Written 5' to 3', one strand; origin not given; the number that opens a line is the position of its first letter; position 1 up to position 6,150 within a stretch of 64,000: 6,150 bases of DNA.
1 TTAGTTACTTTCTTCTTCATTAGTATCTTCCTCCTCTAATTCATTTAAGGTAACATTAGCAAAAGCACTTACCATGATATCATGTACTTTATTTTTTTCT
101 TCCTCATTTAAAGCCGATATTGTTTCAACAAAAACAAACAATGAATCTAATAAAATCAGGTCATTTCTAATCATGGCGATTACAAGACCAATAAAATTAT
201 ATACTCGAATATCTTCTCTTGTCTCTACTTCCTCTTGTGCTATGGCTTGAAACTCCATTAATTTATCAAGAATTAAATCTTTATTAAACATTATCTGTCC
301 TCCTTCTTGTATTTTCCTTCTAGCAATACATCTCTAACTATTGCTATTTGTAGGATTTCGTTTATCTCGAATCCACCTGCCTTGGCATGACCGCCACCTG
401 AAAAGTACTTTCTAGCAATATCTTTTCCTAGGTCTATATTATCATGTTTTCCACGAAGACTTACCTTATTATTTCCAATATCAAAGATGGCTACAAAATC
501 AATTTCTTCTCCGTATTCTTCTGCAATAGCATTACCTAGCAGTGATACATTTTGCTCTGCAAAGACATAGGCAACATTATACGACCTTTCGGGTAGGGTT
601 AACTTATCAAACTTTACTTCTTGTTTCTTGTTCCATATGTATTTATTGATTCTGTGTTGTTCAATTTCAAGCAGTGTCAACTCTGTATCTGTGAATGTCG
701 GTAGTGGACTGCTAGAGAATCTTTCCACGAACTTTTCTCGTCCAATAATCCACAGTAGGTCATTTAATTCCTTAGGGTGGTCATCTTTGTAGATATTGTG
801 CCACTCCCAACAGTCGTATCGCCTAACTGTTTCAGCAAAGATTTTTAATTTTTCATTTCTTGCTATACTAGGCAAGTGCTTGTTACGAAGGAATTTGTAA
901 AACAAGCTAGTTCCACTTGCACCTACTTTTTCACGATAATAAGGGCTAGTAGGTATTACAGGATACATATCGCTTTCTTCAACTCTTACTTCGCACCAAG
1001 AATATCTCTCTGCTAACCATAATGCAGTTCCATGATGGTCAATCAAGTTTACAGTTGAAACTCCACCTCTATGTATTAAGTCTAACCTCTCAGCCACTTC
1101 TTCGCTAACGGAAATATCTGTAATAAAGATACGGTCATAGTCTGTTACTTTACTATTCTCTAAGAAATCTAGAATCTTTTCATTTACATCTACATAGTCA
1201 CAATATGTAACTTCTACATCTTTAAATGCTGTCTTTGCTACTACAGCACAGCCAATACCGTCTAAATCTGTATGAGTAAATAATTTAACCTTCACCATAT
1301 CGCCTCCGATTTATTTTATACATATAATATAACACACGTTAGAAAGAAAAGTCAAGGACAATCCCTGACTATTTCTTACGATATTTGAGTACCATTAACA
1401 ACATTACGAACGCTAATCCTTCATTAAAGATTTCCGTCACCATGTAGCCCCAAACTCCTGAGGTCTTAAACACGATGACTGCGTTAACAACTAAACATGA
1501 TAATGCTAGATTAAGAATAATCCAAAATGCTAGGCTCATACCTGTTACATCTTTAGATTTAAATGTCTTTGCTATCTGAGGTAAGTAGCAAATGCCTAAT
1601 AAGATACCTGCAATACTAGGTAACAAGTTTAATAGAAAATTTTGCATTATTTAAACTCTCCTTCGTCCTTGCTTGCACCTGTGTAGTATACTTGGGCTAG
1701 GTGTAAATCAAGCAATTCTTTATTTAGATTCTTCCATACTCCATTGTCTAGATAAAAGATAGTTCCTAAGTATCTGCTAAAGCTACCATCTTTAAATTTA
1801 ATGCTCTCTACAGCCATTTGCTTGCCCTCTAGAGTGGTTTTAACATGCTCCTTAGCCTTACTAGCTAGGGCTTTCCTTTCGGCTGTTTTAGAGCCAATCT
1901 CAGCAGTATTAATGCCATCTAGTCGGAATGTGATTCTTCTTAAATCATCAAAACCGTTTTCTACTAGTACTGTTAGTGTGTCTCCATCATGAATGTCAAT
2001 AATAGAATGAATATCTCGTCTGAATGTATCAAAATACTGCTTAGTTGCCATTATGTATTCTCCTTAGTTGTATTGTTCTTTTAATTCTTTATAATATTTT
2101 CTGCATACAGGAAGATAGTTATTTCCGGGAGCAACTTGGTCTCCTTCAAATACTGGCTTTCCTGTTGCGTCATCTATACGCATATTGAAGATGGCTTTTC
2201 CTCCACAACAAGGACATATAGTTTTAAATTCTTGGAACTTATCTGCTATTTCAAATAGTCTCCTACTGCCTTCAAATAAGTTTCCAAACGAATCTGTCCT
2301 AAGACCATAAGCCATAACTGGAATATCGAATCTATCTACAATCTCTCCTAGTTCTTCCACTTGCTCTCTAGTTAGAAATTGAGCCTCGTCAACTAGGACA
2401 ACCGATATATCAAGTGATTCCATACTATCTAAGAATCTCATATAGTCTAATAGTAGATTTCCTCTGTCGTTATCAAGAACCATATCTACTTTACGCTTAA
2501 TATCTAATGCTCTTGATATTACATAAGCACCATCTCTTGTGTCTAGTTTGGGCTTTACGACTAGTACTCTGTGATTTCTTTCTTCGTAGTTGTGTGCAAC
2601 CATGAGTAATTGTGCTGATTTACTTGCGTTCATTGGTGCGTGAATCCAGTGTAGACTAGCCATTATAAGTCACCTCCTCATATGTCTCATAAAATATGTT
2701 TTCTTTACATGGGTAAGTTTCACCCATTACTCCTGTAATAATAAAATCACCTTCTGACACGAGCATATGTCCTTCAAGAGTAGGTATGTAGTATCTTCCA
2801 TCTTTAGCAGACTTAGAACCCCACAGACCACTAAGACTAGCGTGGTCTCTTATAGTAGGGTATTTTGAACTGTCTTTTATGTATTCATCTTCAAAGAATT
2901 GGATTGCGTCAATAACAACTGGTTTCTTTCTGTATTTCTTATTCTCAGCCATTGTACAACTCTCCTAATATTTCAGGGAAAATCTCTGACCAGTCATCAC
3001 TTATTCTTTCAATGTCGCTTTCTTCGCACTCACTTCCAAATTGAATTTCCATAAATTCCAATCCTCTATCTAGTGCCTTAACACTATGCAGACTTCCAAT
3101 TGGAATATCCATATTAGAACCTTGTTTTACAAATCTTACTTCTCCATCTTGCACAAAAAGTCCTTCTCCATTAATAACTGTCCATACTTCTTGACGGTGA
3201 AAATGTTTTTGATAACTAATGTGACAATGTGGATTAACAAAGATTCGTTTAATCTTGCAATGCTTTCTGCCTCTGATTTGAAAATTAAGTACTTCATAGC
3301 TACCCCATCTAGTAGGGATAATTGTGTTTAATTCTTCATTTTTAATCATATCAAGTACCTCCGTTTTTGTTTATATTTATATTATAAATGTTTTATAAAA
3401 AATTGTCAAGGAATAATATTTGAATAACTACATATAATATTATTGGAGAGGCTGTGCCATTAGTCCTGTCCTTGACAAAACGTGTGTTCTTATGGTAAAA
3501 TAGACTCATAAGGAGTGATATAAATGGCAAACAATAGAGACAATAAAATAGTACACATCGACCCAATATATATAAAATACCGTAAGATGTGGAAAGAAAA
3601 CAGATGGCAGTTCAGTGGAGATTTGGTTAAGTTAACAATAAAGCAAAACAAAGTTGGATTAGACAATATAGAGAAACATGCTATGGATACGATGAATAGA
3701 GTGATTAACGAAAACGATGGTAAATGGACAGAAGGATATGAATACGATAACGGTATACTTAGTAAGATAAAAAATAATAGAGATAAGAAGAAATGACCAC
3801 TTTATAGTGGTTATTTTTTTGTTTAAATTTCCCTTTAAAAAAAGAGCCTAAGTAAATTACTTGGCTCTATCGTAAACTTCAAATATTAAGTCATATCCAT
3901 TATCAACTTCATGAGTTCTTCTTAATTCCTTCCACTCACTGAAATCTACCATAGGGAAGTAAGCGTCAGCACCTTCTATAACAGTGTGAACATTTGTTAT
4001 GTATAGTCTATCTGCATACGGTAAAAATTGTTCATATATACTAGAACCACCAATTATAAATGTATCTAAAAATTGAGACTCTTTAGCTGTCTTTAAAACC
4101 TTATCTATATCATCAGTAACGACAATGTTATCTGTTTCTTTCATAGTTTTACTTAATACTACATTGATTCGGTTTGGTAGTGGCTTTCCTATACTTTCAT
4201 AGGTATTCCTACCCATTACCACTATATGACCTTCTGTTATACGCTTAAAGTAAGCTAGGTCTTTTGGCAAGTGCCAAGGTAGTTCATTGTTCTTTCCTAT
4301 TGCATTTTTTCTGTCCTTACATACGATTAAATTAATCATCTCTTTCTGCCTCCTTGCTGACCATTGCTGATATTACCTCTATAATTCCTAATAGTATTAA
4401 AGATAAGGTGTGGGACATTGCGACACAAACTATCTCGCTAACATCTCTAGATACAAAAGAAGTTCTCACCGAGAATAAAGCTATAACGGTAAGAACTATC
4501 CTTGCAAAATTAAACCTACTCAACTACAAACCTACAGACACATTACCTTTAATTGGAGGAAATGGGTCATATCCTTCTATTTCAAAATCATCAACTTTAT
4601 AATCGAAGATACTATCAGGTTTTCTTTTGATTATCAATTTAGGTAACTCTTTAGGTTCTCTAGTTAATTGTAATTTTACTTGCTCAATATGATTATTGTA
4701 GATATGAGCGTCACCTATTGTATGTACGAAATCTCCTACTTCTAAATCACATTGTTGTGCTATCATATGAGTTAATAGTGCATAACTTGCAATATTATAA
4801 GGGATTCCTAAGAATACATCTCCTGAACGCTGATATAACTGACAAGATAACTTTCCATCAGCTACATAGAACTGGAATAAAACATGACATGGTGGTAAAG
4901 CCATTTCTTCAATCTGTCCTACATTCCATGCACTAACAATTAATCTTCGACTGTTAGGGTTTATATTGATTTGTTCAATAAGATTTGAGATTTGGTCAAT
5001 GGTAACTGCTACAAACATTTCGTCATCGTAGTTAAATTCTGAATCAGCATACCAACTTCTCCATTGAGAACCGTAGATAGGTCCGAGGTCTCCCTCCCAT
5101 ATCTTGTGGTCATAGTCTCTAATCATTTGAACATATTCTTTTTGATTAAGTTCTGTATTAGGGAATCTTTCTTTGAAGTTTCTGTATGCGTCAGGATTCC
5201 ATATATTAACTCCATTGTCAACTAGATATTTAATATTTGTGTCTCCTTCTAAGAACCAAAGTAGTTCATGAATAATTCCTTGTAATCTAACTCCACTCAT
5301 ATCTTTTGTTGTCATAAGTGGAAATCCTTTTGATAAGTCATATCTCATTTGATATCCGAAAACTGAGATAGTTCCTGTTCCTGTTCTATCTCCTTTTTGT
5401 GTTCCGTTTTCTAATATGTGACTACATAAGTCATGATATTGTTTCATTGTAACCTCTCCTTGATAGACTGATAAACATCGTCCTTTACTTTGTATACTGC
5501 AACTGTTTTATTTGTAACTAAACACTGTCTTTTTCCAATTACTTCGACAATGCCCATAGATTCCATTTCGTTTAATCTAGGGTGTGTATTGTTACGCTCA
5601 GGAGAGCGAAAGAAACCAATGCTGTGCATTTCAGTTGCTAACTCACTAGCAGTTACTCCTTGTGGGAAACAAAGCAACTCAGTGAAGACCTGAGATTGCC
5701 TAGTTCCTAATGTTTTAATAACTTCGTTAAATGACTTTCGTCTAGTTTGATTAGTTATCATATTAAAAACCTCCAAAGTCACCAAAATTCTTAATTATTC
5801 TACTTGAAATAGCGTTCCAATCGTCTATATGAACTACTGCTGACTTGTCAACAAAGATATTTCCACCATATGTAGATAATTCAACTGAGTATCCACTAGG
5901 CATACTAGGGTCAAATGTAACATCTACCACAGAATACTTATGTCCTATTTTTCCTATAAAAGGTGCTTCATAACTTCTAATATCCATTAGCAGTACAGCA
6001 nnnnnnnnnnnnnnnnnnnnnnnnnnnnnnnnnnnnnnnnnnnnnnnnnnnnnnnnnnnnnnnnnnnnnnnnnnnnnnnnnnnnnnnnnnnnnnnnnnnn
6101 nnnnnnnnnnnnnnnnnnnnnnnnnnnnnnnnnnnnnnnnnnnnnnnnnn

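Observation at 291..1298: Early-expressed DHH/DHHA1 phosphoesterase: candidate nucleotide-signal-degrading anti-defence enzyme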

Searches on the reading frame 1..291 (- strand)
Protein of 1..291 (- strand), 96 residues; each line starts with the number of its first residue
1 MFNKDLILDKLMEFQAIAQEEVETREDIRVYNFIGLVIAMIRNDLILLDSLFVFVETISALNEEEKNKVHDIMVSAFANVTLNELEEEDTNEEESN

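Call 12: search_protein_families(library=pfam, proteins=[window:1-291:-], max_evalue=0.01)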
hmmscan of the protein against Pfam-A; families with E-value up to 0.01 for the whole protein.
window:1-291:- (96 aa): 0 families

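Call 28: search_protein_families(library=padloc, proteins=[window:1-291:-], max_evalue=0.01)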
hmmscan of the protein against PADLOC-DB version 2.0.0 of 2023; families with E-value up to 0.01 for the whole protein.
window:1-291:- (96 aa): 0 families

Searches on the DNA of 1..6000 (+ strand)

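Call 7: search_dna_similar(query=window:1-6000:+, collection=phages, mode=near, max_rows=20)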
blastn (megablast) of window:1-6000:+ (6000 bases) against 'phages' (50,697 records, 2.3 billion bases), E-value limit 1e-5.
No match.
